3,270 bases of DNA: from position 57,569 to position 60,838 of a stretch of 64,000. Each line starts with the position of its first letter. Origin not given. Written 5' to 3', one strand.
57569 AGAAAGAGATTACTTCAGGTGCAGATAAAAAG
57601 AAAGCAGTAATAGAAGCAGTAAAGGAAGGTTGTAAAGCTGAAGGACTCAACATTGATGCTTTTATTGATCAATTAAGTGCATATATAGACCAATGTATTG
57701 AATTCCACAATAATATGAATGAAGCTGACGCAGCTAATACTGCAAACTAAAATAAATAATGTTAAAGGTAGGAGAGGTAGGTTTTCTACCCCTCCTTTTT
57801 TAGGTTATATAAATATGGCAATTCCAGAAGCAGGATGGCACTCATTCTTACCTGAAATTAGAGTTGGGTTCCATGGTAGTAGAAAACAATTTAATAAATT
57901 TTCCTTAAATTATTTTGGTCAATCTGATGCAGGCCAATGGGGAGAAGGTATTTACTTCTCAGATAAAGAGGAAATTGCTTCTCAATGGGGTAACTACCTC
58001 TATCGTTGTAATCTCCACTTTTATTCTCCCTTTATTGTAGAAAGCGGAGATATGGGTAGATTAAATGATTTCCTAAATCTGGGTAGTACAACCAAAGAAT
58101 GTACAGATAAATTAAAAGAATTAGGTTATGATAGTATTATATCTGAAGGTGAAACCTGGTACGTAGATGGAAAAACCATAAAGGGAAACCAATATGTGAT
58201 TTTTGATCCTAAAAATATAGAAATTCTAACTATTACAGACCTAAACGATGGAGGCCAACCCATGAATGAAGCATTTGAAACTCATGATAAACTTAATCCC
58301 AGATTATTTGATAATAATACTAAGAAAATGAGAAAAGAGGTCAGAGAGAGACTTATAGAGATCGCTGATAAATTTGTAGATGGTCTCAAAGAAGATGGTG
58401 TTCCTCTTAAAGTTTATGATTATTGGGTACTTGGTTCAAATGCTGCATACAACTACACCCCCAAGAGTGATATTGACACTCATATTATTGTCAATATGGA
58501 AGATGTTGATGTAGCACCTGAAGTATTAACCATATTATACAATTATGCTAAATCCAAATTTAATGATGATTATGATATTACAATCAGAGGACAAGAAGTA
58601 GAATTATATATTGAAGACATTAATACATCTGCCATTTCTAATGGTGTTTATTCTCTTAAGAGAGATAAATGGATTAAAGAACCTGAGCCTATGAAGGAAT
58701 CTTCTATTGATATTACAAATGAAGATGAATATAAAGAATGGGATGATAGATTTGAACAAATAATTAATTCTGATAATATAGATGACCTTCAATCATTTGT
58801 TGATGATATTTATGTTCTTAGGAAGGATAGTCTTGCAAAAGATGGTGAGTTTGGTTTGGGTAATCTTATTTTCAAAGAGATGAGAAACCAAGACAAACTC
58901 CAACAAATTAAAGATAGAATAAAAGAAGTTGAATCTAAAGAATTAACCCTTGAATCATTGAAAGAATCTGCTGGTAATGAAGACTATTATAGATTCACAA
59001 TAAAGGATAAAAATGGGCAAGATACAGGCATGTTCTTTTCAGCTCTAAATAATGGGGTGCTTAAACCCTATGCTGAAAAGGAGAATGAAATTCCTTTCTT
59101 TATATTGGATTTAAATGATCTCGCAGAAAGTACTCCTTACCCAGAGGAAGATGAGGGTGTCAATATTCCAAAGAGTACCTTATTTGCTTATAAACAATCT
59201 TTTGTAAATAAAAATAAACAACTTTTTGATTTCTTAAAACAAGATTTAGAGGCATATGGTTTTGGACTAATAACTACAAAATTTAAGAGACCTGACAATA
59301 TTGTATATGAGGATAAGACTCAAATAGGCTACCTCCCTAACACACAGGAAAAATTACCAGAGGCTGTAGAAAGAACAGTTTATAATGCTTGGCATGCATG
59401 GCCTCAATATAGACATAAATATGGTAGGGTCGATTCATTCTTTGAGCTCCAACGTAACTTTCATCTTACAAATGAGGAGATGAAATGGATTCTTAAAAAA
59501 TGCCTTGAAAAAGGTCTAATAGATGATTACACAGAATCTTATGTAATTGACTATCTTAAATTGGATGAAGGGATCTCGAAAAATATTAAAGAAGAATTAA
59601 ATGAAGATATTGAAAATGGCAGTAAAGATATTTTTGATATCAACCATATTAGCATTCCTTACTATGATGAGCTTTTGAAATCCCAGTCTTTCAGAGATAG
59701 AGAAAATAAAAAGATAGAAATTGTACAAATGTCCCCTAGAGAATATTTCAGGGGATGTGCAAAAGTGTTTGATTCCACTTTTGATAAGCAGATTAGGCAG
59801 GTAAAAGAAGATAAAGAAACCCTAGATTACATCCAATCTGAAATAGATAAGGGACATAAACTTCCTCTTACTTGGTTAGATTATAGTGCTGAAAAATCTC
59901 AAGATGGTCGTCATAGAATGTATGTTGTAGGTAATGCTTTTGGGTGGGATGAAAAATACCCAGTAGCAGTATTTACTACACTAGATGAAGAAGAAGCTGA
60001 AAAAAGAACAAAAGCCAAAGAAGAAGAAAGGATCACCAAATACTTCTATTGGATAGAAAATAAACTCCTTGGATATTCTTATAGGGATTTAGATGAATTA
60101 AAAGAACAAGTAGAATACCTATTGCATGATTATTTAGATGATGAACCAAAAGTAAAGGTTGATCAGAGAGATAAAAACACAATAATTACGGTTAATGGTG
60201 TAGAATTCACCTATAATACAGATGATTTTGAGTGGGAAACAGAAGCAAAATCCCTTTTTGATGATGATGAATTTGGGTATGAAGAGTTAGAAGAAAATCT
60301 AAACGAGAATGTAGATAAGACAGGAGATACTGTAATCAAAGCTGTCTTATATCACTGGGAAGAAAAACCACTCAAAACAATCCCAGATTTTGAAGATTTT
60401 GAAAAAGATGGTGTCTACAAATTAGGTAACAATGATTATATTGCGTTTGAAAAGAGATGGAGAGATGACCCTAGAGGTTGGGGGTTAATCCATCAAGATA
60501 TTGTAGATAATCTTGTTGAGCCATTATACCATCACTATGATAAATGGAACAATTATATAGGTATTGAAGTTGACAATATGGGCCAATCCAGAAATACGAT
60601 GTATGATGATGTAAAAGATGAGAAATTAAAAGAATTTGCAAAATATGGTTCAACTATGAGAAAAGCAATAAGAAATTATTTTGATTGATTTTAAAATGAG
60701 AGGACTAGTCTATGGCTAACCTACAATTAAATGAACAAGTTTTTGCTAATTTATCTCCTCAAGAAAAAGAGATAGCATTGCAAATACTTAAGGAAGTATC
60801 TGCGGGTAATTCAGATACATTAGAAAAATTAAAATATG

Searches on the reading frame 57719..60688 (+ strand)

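Call 26: search_protein_families(library=phrogs, proteins=[window:57719-60688:+], max_evalue=0.00001)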
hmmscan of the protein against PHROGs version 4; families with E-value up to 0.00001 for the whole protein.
window:57719-60688:+ (989 aa): 1 family
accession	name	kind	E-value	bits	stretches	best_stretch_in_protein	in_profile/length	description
phrog_36119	-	unknown function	1.6e-37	130.2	1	186-411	19-247/247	-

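Call 67: search_protein_families(library=pfam, proteins=[window:57719-60688:+], max_evalue=0.001)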
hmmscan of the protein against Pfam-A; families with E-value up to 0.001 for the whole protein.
window:57719-60688:+ (989 aa): 1 family
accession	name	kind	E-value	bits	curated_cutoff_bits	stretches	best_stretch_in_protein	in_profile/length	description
PF18760.7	ART-PolyVal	-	8.9e-06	27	31.2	1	51-167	10-130/140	ADP-Ribosyltransferase in polyvalent proteins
